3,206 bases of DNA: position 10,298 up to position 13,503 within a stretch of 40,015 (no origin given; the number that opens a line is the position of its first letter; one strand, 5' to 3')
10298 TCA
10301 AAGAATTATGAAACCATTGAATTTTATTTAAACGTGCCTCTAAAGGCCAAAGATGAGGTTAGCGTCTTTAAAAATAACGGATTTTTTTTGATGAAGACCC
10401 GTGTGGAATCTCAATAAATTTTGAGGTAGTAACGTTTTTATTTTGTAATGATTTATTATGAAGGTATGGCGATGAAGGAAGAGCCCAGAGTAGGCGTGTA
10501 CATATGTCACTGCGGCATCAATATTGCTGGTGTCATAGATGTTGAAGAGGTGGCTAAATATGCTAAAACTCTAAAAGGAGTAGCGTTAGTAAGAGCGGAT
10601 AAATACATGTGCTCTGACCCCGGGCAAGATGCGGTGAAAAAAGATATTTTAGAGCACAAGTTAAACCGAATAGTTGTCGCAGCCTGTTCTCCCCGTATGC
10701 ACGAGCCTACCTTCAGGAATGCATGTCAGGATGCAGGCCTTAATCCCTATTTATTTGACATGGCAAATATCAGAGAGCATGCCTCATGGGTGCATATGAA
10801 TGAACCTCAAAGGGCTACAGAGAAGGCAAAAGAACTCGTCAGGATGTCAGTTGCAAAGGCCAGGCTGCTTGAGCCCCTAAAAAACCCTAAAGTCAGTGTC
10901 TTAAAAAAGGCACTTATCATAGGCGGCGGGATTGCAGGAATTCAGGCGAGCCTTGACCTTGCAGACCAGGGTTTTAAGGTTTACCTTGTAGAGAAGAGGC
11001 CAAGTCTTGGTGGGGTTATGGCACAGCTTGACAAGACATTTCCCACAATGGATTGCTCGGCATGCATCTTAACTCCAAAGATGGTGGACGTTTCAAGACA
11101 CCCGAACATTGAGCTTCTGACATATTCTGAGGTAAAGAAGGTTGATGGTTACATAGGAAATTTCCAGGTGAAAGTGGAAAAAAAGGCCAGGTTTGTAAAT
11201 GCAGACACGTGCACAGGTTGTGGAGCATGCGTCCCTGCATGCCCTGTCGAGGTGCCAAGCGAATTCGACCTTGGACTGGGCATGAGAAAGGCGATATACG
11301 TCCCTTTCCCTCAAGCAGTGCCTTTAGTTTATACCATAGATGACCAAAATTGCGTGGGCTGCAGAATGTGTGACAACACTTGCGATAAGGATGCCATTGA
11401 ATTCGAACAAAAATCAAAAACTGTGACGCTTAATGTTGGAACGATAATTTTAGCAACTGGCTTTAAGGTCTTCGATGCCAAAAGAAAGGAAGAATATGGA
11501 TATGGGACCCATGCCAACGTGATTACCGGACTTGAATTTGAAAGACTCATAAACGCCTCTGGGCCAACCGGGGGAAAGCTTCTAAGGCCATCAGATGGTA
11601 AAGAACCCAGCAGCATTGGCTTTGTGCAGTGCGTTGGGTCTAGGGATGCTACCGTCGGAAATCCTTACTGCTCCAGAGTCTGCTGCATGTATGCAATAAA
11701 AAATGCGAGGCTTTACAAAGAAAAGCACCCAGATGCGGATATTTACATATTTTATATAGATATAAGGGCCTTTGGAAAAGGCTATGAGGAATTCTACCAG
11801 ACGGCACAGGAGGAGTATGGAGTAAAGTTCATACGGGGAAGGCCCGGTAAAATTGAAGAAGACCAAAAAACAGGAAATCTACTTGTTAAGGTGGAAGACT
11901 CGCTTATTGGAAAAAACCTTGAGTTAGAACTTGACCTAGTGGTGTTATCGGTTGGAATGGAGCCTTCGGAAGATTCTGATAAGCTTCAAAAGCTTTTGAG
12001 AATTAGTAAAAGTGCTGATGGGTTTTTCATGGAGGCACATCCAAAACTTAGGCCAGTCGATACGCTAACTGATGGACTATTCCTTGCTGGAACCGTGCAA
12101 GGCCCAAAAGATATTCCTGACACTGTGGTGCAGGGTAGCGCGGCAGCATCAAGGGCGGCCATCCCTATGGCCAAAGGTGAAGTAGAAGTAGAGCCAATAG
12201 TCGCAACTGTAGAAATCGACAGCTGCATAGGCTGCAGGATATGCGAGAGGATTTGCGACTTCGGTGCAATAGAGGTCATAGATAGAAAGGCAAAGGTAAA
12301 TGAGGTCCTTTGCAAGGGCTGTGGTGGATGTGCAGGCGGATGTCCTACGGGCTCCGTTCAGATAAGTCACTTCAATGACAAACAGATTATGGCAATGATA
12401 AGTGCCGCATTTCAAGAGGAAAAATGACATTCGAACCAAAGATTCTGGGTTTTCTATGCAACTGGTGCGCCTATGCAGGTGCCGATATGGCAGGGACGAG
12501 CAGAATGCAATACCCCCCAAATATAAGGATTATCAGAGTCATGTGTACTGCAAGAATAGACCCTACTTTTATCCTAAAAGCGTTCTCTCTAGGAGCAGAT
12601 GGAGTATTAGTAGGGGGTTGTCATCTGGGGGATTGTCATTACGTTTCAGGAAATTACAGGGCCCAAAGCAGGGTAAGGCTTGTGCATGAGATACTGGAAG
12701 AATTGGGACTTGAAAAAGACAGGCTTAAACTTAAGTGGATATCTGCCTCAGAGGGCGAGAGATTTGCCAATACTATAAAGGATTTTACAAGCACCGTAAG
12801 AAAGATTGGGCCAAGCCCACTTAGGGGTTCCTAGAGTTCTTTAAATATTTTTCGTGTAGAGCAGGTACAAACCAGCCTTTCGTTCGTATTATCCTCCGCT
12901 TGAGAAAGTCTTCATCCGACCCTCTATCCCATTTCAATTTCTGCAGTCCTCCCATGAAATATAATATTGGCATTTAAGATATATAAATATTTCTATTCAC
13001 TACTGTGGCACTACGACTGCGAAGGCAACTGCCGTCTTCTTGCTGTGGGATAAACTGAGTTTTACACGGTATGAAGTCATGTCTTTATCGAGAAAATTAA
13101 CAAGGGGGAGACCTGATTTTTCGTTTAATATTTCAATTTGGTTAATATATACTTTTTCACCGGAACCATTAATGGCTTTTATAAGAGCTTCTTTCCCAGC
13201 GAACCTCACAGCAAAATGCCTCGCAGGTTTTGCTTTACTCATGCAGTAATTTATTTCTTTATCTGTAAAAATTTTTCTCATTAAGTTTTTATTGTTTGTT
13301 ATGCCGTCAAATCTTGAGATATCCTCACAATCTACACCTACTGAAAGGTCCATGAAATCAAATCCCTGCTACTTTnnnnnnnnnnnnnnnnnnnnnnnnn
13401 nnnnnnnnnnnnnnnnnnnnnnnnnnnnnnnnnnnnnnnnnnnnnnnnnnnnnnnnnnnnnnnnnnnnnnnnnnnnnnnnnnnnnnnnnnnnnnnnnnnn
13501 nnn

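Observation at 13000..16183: Self-contained carrier-protein acylation cassette in an archaeon: ACP, AMP-forming ligase, LbH acyltransferase and AcpS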

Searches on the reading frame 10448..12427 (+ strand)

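Call 37: search_protein_families(library=pfam, proteins=[window:10448-12427:+], max_evalue=0.0001)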
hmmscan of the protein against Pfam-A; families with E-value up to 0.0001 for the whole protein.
window:10448-12427:+ (659 aa): 18 families
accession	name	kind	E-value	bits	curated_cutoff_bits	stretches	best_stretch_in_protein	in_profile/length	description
PF00037.32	Fer4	-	6e-16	58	21.1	1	250-269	3-22/24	4Fe-4S binding domain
PF12838.12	Fer4_7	-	2.2e-13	50.9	27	1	592-635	1-51/52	4Fe-4S dicluster domain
PF07992.20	Pyr_redox_2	-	3.5e-13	50.1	26.1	1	154-250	2-98/291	Pyridine nucleotide-disulphide oxidoreductase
PF13187.11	Fer4_9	-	3.7e-11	43.3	27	2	255-317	2-52/52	4Fe-4S dicluster domain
PF14697.11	Fer4_21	-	1e-09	38.8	35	1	586-636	1-56/59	4Fe-4S dicluster domain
PF12837.12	Fer4_6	-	1.3e-09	38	25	0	250-269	4-23/24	4Fe-4S binding domain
PF25160.1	LdpA_Fe-S-bd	-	2.6e-09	37.2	27.6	0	250-268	23-41/49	LdpA Fe-S cluster-binding domain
PF12797.12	Fer4_2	-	8.6e-09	35.2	24.5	1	248-267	3-22/22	4Fe-4S binding domain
PF13484.11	Fer4_16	-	2e-08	35.3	30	0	255-267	2-14/66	4Fe-4S double cluster binding domain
PF12831.13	FAD_oxidored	-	5.3e-08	33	27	1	156-192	3-39/416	FAD dependent oxidoreductase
PF13237.11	Fer4_10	-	6.3e-08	32.9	25.5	0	250-267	4-21/53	4Fe-4S dicluster domain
PF13183.11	Fer4_8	-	1.6e-07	32.2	27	0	252-268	51-67/68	4Fe-4S dicluster domain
PF13534.11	Fer4_17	-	6.4e-07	30.3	22.2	0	243-269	34-60/61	4Fe-4S dicluster domain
PF13450.12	NAD_binding_8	-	7.2e-07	29.8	21.9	1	157-195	1-39/68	NAD(P)-binding Rossmann-like domain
PF17179.9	Fer4_22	-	1.3e-05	26.3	27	0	239-268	65-94/95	4Fe-4S dicluster domain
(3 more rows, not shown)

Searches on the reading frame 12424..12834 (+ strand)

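Call 37: search_protein_families(library=pfam, proteins=[window:12424-12834:+], max_evalue=0.0001)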
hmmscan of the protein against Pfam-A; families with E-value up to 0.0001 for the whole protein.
window:12424-12834:+ (136 aa): 1 family
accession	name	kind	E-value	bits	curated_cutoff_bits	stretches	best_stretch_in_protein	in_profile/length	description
PF02662.21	FlpD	-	5.3e-58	194.8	22.3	1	7-129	1-123/123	Methyl-viologen-reducing hydrogenase, delta subunit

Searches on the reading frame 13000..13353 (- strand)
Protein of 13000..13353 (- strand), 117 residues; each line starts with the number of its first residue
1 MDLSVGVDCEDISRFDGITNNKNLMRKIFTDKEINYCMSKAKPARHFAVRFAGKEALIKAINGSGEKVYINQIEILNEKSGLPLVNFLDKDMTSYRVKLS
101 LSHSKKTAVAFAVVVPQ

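Call 3: search_protein_families(library=pfam, proteins=[window:13000-13353:-], max_evalue=0.01)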
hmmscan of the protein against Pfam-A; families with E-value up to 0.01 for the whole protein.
window:13000-13353:- (117 aa): 1 family
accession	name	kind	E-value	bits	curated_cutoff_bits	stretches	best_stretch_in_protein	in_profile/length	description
PF01648.25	ACPS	-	5.3e-17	62.3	25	1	4-105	1-104/111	4'-phosphopantetheinyl transferase superfamily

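Call 4: search_protein_families(library=ncbifam, proteins=[window:13000-13353:-], max_evalue=0.01)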
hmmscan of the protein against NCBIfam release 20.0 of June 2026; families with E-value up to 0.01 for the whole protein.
window:13000-13353:- (117 aa): 13 families
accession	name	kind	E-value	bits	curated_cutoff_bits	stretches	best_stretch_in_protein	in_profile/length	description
NF011250.0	PRK14656.1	equivalog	2.4e-22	79.3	175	1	3-114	3-123/126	holo-[acyl-carrier-protein] synthase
TIGR00556.1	pantethn_trn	domain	5.5e-21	75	45.35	1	2-114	2-125/128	phosphopantetheine--protein transferase domain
NF011253.0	PRK14659.1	equivalog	3.5e-19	69.6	156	1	2-115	2-120/123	holo-[acyl-carrier-protein] synthase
NF011257.0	PRK14663.1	equivalog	8.7e-19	67.7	186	1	4-114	2-117/123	holo-[acyl-carrier-protein] synthase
NF000832.0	PRK00070.3-2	equivalog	2.1e-17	63.6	107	1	3-114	3-114/116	holo-ACP synthase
NF011254.0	PRK14660.1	equivalog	6.8e-16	58.4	195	1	3-114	3-123/125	holo-[acyl-carrier-protein] synthase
TIGR00516.1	acpS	equivalog_domain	1.4e-15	57.7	59.8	1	3-114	3-120/125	holo-ACP synthase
NF000831.0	PRK00070.3-1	equivalog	9.8e-14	51.4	124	1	3-114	4-127/130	holo-ACP synthase AcpS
NF011256.0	PRK14662.1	equivalog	8.3e-13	48.8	150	1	3-114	3-117/123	4'-phosphopantetheinyl transferase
NF011251.0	PRK14657.1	equivalog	2.9e-12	46.7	165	1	3-113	3-120/123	holo-[acyl-carrier-protein] synthase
NF000835.0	PRK00070.4-1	equivalog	2.4e-07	31.1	128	1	3-113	3-110/115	holo-ACP synthase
NF011255.0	PRK14661.1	equivalog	3.8e-06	26.9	209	1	3-113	3-106/169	holo-[acyl-carrier-protein] synthase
NF011252.0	PRK14658.1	equivalog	0.00018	21.6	149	1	1-111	1-106/115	holo-ACP synthase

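Call 75: search_protein_representatives(protein=window:13000-13353:-)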
Query: 117 residues. Proteins with E-value up to 0.001 (for the whole library): 6037; up to 1e-10: 891; up to 1e-30: 1. The best 150 are listed.
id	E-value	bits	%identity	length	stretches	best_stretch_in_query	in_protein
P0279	8.4e-31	122.5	50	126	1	2-114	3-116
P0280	2.2e-30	121.2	54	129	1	3-115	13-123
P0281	2.1e-28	114.8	50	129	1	2-114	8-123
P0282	1.2e-27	112.4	50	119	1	3-114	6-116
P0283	1.5e-27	112.1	49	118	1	3-115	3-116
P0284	8.0e-27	109.7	55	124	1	2-114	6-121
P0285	1.2e-26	109.2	49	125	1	1-115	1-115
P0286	5.6e-26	107.0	50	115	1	4-114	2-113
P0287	6.6e-26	106.8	52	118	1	4-115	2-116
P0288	1.1e-25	106.1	48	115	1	4-115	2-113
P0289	1.1e-25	106.1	53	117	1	5-114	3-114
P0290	2.6e-25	104.9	49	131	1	3-115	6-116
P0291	2.9e-25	104.7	46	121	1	1-114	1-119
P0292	3.0e-25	104.7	54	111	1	3-113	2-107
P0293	4.1e-25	104.2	46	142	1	3-112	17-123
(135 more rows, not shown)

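Call 76: list_cluster_members(proteins=[P0279, P0280, P0281, P0282, P0283, P0284, P0285, P0286, P0287, P0289])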
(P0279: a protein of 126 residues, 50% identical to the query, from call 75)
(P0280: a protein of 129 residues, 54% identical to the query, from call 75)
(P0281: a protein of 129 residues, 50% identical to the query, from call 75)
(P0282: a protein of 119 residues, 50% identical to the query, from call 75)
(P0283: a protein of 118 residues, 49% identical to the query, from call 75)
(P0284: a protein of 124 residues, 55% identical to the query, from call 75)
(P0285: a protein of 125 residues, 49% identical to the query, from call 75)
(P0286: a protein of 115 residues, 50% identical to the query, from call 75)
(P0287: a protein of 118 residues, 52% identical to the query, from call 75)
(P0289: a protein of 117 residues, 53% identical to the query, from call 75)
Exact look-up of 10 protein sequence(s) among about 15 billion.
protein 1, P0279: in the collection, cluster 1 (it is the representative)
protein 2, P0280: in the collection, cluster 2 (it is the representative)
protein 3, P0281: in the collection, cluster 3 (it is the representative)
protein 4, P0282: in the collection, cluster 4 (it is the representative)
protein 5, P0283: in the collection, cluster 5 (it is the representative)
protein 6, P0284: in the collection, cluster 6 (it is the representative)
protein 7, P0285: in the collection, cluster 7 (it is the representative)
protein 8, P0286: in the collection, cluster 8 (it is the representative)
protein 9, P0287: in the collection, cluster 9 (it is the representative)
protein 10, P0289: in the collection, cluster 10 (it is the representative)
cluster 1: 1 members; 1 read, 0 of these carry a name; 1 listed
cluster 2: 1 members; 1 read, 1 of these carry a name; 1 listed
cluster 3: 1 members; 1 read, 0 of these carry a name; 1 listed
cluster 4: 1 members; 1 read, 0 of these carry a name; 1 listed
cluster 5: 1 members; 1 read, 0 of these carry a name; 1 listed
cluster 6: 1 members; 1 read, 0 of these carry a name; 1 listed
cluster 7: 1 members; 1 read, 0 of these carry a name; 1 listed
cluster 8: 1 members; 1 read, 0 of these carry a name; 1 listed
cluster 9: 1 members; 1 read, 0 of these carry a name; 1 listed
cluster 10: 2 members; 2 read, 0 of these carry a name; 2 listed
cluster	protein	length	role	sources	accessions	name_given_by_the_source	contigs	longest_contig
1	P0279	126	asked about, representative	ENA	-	-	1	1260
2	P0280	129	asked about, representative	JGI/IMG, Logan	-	holo-[acyl-carrier protein] synthase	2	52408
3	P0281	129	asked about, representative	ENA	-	-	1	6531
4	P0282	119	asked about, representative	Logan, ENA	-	-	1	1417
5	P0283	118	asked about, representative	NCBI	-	-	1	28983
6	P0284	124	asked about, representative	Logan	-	-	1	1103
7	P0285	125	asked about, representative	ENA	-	-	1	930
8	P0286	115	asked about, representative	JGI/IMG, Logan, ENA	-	-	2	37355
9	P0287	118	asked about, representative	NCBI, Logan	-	-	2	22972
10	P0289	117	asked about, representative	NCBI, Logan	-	-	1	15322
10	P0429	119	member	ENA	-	-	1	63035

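Call 78: search_solved_structures(query=window:13000-13353:-, max_evalue=0.00001, show_alignments=1)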
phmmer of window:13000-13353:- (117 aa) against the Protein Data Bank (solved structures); distinct sequences matched with E-value up to 0.00001: 14.
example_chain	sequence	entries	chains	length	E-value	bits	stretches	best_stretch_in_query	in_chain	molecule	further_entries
3hyk_A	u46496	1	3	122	5.8e-10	42.6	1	3-113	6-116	Holo-[acyl-carrier-protein] synthase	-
7q5s_A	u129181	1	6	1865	5e-08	36.4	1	4-87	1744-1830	3-oxoacyl-[acyl-carrier-protein] reductase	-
1f80_A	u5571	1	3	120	8.6e-08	35.6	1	4-114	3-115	HOLO-(ACYL CARRIER PROTEIN) SYNTHASE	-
4v58_A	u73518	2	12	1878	2.8e-07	34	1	5-113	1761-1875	FATTY ACID SYNTHASE ALPHA SUBUNITS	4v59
1f7l_A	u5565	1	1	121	5.1e-07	33.1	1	4-114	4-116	HOLO-(ACYL CARRIER PROTEIN) SYNTHASE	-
1f7t_A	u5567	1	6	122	5.3e-07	33.1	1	4-114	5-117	HOLO-(ACYL CARRIER PROTEIN) SYNTHASE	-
5vbx_A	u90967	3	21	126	1.2e-06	32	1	3-88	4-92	Holo-[acyl-carrier-protein] synthase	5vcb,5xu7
3qmn_A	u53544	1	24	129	1.4e-06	31.7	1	3-88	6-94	Holo-[acyl-carrier-protein] synthase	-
2was_B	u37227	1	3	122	2.7e-06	30.8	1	4-114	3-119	3-OXOACYL-[ACYL-CARRIER-PROTEIN] SYNTHASE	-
2was_A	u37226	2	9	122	3.7e-06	30.4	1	4-114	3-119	3-OXOACYL-[ACYL-CARRIER-PROTEIN] SYNTHASE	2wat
7bc4_A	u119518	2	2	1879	4e-06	30.3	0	4-113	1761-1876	Fatty acid synthase subunit alpha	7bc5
5cxd_A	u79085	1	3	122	5.7e-06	29.8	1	4-112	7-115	Holo-[acyl-carrier-protein] synthase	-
1fte_A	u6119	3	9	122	9.4e-06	29.1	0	4-112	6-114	ACYL CARRIER PROTEIN SYNTHASE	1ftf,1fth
4dxe_A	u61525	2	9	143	9.6e-06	29.1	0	4-111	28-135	acyl-carrier-protein synthase | Holo-[acyl-carrier-protein] synthase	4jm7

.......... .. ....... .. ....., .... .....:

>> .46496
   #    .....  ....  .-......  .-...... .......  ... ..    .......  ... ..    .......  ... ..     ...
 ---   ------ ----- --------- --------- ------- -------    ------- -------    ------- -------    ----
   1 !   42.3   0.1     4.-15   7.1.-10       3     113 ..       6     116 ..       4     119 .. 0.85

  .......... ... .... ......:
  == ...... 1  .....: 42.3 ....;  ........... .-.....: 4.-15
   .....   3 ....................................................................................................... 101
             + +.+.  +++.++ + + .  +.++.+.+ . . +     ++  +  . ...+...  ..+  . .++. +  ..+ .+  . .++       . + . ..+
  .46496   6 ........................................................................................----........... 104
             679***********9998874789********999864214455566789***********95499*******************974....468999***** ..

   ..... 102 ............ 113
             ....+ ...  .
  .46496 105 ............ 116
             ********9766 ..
